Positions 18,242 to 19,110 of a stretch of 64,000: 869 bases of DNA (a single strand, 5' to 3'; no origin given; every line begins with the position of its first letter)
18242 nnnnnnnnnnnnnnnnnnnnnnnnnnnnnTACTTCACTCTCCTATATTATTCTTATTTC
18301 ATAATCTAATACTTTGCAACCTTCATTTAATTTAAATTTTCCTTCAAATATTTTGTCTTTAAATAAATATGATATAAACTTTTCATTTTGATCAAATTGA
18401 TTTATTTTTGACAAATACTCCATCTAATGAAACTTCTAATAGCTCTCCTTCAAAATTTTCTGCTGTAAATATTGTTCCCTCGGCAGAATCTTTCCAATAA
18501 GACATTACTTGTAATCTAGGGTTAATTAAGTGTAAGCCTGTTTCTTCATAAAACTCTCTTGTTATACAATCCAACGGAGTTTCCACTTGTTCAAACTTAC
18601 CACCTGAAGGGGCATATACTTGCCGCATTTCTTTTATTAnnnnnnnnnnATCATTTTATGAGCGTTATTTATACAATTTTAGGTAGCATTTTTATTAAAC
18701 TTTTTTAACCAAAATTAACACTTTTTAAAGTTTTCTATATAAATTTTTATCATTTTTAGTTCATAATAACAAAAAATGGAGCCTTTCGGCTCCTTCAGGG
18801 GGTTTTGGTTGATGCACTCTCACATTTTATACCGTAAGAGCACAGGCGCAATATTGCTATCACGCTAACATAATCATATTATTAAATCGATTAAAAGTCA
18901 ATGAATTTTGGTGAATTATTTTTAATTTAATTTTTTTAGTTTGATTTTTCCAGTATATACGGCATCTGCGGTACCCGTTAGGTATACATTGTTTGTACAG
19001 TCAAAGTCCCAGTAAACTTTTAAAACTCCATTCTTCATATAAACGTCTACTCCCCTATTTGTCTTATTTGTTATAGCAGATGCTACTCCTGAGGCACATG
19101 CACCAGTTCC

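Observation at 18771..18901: Promoter-to-terminator ~95-nt structured RNA on the minus strand between dapF and the NUDIX remnant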

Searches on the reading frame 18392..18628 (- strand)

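Call 32: search_protein_families(library=pfam, proteins=[window:18392-18628:-], max_evalue=0.01)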
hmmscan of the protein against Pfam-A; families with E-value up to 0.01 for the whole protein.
window:18392-18628:- (78 aa): 1 family
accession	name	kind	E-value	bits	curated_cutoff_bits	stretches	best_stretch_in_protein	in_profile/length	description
PF00293.34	NUDIX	-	2.2e-06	28.2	21.1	1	8-62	34-98/134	NUDIX domain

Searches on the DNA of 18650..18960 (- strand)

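Call 4: search_rna_families(source=window, start=18650, end=18960, threshold=evalue, max_evalue=10, show_alignments=3)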
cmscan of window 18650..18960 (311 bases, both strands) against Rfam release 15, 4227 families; matches with E-value up to 10: 1.
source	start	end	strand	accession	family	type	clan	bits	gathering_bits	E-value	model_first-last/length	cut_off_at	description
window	18769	18815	-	RF02754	ES205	Gene; sRNA;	-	14.8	86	5.5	1-72/72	no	ES205 sRNA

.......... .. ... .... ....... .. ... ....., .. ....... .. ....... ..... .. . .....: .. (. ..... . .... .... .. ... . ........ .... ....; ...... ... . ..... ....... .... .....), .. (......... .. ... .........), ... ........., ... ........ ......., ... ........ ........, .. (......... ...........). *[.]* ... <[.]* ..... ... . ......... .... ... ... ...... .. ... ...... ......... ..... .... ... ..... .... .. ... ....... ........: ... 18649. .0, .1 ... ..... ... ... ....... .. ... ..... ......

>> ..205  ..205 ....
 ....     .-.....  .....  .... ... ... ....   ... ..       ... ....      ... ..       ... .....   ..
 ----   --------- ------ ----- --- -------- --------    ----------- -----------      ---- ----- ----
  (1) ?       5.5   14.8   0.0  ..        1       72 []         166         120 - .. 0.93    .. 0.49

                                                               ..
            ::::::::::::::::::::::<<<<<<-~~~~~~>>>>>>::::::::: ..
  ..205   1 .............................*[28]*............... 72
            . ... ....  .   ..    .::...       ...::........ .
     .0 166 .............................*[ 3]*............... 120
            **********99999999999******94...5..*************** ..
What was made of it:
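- Tried and rejected: Rfam at E <= 10 on the locus gave only a terminator-driven ES205 hit, 14.8 bits against 86 needed (call 4).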

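Call 30: build_rna_model(alignment_id=A1)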
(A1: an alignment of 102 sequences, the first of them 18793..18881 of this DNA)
Model R1 built from alignment A1 (102 sequences, 139 columns); structure: RNAalifold consensus.
model positions 90; base pairs 13; branch points 1; effective number of sequences 3.64; information 0.633 bits per position. Calibrated on 0.2 Mb of random sequence (short: E-values are rough).
structure used (alignment columns):
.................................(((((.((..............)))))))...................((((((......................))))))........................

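Call 31: search_with_rna_model(model_id=R1, source=window, max_evalue=10, show_alignments=2)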
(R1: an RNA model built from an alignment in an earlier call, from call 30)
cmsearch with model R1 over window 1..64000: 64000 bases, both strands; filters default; matches with E-value up to 10: 6.
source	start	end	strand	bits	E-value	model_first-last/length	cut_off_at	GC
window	18793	18883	-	78.4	3.6e-19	1-90/90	no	0.4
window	12908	12979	-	15.3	0.19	1-90/90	no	0.19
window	12773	12803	-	14.9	0.26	1-90/90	no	0.35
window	49365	49457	+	13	0.86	1-90/90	no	0.26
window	24606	24693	+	12.9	0.89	1-90/90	no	0.26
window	9426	9456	-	10.4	4.5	1-90/90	no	0.16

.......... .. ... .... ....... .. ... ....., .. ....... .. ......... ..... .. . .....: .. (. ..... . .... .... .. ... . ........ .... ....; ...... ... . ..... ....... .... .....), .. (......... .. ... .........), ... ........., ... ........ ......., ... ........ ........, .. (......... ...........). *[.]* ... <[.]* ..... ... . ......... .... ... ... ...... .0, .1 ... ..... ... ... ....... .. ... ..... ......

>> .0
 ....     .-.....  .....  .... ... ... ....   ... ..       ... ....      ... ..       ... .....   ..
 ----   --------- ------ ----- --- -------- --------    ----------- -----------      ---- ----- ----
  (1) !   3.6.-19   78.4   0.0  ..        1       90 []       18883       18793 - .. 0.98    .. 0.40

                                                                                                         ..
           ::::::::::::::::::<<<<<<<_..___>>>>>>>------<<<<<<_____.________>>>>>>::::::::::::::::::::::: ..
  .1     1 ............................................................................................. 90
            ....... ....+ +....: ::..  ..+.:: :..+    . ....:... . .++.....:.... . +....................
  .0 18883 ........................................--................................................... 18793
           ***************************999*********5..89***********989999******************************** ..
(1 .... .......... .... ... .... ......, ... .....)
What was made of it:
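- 18771..18866 (-): Predicted sRNA transcript ('sRNA-1'), about 96 nt. The 5' end at A18866 is inferred (7 nt after the -10). The 3' end lies in the U-tract. The covariance model R1 built from 102 homologues scores 78.4 bits, E = 3.6e-19, at 18793..18883 (call 31).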

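Call 33: search_with_rna_model(model_id=R1, sources=[L001, L002, L006, L007, L008, L009, L010, L012, L013, L015, L018, L019, L021, L023, L025, L026, L030, L031, L032, L033, L034, L036, L037, L038, L041, L043, L047, L050, L053, L055, L056, L057, L058, L060, L063, L064, L065, L066, L070, L072, L074, L075, L077, L080, L082, L083, L085, L086, L088, L092, L094, L095, L097, L098, L100, L103, L106, L107, L108, L109, L110, L112, L113, L114, L115, L116, L119, L120, L122, L126, L127, L128, L111, L129], max_evalue=0.5)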
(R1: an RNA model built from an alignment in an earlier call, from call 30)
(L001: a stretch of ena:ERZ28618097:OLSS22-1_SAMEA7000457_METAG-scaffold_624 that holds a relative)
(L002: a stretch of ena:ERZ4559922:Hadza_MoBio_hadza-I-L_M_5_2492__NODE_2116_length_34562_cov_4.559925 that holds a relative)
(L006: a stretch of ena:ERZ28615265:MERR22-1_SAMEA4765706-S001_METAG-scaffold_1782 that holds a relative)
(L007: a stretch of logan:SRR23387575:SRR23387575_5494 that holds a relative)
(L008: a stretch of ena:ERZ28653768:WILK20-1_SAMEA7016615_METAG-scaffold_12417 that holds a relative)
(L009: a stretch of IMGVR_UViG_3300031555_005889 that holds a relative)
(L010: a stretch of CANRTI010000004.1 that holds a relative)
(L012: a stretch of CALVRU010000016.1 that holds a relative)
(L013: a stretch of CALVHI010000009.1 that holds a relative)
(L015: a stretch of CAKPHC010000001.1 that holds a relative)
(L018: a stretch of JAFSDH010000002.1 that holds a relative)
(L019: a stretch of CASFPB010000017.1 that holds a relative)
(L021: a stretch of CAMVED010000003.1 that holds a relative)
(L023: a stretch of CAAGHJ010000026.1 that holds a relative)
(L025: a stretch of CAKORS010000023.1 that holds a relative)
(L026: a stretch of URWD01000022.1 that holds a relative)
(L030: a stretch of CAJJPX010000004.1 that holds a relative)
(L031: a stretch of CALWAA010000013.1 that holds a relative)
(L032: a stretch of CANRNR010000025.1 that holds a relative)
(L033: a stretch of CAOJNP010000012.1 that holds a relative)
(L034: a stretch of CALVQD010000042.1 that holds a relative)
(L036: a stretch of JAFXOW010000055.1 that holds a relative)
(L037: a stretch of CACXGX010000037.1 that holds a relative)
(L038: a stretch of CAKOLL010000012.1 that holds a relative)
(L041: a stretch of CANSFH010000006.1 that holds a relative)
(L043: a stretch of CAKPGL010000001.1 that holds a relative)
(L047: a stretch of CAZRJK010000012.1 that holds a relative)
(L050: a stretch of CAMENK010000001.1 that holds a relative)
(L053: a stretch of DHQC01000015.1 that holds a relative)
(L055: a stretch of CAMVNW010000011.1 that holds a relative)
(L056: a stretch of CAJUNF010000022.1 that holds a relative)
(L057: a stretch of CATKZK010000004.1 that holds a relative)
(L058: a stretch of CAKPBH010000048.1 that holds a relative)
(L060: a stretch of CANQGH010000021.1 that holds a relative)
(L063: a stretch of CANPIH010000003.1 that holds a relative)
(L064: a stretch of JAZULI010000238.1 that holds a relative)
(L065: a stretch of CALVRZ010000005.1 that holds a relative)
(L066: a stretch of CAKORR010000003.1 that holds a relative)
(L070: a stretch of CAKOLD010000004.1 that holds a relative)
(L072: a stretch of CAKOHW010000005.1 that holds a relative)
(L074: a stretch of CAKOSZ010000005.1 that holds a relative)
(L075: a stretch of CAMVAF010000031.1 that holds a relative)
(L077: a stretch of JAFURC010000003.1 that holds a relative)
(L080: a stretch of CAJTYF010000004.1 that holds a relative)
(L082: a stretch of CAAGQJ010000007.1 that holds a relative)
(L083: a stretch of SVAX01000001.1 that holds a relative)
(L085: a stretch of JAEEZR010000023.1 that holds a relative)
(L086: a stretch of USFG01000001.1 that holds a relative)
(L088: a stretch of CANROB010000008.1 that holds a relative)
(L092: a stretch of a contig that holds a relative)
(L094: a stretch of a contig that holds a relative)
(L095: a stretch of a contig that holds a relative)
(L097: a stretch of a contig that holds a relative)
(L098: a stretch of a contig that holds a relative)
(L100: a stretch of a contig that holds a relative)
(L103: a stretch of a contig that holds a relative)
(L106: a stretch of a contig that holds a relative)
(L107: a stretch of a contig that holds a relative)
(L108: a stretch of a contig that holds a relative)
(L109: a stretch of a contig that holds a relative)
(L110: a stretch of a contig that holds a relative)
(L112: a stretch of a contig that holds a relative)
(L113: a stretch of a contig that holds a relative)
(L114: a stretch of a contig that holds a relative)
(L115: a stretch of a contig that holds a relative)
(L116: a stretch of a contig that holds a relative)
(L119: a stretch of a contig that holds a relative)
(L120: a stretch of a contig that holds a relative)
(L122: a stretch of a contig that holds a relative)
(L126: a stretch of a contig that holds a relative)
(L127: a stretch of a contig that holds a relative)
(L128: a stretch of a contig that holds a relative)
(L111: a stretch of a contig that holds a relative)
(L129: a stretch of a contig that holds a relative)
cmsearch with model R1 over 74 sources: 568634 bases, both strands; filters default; matches with E-value up to 0.5: 78.
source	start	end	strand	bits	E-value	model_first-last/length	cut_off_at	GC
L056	6656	6749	-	89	3.4e-21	1-90/90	no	0.35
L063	7700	7796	+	86.8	1.4e-20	1-90/90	no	0.31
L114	1312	1407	+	86.3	2e-20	1-90/90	no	0.32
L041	4596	4685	-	86.1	2.2e-20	1-90/90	no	0.37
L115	1917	2013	-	85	4.5e-20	1-90/90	no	0.35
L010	3918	4012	-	83.4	1.3e-19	1-90/90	no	0.32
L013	2678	2767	-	82.5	2.2e-19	1-90/90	no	0.34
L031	4892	4981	-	82.5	2.2e-19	1-90/90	no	0.34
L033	4704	4798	-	82.1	2.9e-19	1-90/90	no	0.33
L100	420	511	+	82.1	2.9e-19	1-90/90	no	0.37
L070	2031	2120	+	81.8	3.5e-19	1-90/90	no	0.33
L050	5172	5271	+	81.6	4e-19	1-90/90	no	0.32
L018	5089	5182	+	81.5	4.3e-19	1-90/90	no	0.3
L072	7169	7259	-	81.5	4.3e-19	1-90/90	no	0.27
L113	1087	1170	-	81.2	5.1e-19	1-90/90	no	0.39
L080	336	432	-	81.1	5.7e-19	1-90/90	no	0.34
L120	1577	1669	+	80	1.1e-18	1-90/90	no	0.35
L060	617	710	+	79.2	2e-18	1-90/90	no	0.33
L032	5956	6057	-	78.5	3e-18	1-90/90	no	0.31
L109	7465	7557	-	78.3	3.3e-18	1-90/90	no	0.33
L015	4269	4363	-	78.3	3.3e-18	1-90/90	no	0.36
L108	2542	2636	-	78.3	3.4e-18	1-90/90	no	0.34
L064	6560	6645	-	78.2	3.8e-18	1-90/90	no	0.34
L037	1963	2056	-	78.1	4e-18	1-90/90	no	0.33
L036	1588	1672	-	77.8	4.6e-18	1-90/90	no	0.33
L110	283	380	-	77.8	4.8e-18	1-90/90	no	0.4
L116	3695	3785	-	77.7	5.1e-18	1-90/90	no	0.32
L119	2381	2476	+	77.4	6.2e-18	1-90/90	no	0.32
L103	7661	7755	+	77.3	6.5e-18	1-90/90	no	0.4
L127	5370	5470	-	77.3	6.5e-18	1-90/90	no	0.38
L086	4550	4636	-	76.5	1.1e-17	1-90/90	no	0.32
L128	1928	2023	+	76.4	1.1e-17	1-90/90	no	0.29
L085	569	662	-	76.1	1.4e-17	1-90/90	no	0.32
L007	1802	1892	+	75.1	2.7e-17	1-90/90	no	0.36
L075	936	1019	+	75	2.8e-17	1-90/90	no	0.31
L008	6892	6982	+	74.7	3.6e-17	1-90/90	no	0.38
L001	6891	6981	+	74.3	4.5e-17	1-90/90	no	0.37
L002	6891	6981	+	74.3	4.5e-17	1-90/90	no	0.37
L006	6891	6981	+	74.3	4.5e-17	1-90/90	no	0.37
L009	6638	6726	-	73.8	6.2e-17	1-90/90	no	0.34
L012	1223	1307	+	73.3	8.5e-17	1-90/90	no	0.47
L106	1960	2055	+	73.1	1e-16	1-90/90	no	0.35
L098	2075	2160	-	72.8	1.2e-16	1-90/90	no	0.31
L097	4717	4805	+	72.3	1.7e-16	1-90/90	no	0.37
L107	2601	2685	-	71.3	3.1e-16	1-90/90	no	0.42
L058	3589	3675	+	71.3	3.2e-16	1-90/90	no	0.33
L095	1325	1413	-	71.2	3.4e-16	1-90/90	no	0.31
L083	3719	3806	-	70.5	5.4e-16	1-90/90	no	0.35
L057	853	941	-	70.2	6.5e-16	1-90/90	no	0.34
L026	3964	4059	-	70.1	7.1e-16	1-90/90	no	0.35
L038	6833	6928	+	70.1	7.1e-16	1-90/90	no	0.35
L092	4006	4091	-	70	7.1e-16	1-90/90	no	0.37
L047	4254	4339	-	69.2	1.2e-15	1-90/90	no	0.34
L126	5137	5222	-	68.9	1.5e-15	1-90/90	no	0.44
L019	7744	7840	+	68.7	1.7e-15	1-90/90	no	0.36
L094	3890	3973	-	68.5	2e-15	1-90/90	no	0.32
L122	7800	7885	+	68.4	2.1e-15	1-90/90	no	0.36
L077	1274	1361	-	68.3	2.3e-15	1-90/90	no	0.31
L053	2736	2829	-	68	2.7e-15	1-90/90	no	0.37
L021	5327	5419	-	67.9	2.9e-15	1-90/90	no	0.3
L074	4184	4267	+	67.7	3.2e-15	1-90/90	no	0.33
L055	1006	1094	-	67.3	4.3e-15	1-90/90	no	0.34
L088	3127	3211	-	66.8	5.7e-15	1-90/90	no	0.47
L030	5700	5784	-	66.3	8e-15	1-90/90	no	0.31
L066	6105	6191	-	65.9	1.1e-14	1-90/90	no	0.33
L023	4430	4516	+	65.9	1.1e-14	1-90/90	no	0.36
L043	1606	1694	+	65.3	1.5e-14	1-90/90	no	0.34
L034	7732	7820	-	63.3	5.8e-14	1-90/90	no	0.45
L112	6705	6793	-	61.9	1.4e-13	1-90/90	no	0.46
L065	5996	6095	+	58.4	1.3e-12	1-90/90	no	0.36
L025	2854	2939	+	55.6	8.2e-12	1-90/90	no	0.36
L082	4343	4431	+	54.7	1.4e-11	1-90/90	no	0.47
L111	2537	2589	-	30.8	7.7e-05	1-90/90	no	0.38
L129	3000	3056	-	29.8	0.00014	1-90/90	no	0.4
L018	5244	5346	-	22.4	0.017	1-90/90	no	0.27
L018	2745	2819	+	21.1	0.04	1-90/90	no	0.28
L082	1953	1995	+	21.1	0.041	1-90/90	no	0.26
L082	1930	2022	-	20.1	0.078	1-90/90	no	0.27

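Call 63: search_dna_similar(query=window:18771-18830:-, collection=phages, mode=distant, max_evalue=1, max_rows=10)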
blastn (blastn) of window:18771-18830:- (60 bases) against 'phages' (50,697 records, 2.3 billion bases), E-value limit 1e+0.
Records with a match: 353; places in all: 367; records where one place covers at least 80% of the query: 0.
Best place of each record, by identity: >=99% 1; 95-99% 91; 90-95% 244; 80-90% 17.
By first word of the organism name: Klebsiella 268; Escherichia 34; Salmonella 16; Citrobacter 9; Acinetobacter 7; Enterobacter 6; Erwinia 5; Ralstonia 2; Webervirus 1; Shigella 1; and 4 more.
By host as written in the record: Klebsiella pneumoniae 105; - 53; Escherichia coli 11; Klebsiella pneumoniae K61 10; Citrobacter freundii 8; Raoultella planticola K48 (synonym: Klebsiella planticola) 8; Raoultella planticola K53 (synonym: Klebsiella planticola) 8; Klebsiella pneumoniae K62 6; and 90 more.
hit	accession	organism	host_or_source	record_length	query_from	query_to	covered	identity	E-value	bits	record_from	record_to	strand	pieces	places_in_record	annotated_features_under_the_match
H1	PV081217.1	Klebsiella phage Kpn02SCE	Klebsiella pneumoniae NCTC-13439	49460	33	60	47%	92.9%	1e-2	43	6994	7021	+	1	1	none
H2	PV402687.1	Klebsiella phage CBB98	Klebsiella pneumoniae KPC2 (clinical ...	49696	33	60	47%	92.9%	1e-2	43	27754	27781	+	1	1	none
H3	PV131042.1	Klebsiella phage vB_KpnD_A2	Klebsiella pneumoniae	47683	33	60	47%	92.9%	1e-2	43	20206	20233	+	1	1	none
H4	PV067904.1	Klebsiella phage vB_KpnD_EKW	Klebsiella pneumoniae ATCC 10031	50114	33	60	47%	92.9%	1e-2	43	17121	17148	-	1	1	none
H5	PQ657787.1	Klebsiella phage Roth08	Klebsiella sp. MDRT1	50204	33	60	47%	92.9%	1e-2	43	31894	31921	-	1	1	none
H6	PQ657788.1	Klebsiella phage Roth09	Klebsiella sp. MDRT1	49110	33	60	47%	92.9%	1e-2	43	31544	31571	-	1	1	none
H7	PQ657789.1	Klebsiella phage Roth10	Klebsiella sp. MDRT1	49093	33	60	47%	92.9%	1e-2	43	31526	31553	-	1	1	none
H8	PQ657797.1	Klebsiella phage Roth24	Klebsiella sp. 18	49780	33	60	47%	92.9%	1e-2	43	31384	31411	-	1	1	none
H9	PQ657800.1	Klebsiella phage Roth30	Klebsiella sp. CFI_014_VIM4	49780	33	60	47%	92.9%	1e-2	43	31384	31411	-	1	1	none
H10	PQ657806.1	Klebsiella phage Roth42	Klebsiella sp. NCTC 7427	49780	33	60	47%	92.9%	1e-2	43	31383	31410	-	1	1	none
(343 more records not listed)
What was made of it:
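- Tried and rejected: This says nothing about attP (call 63).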
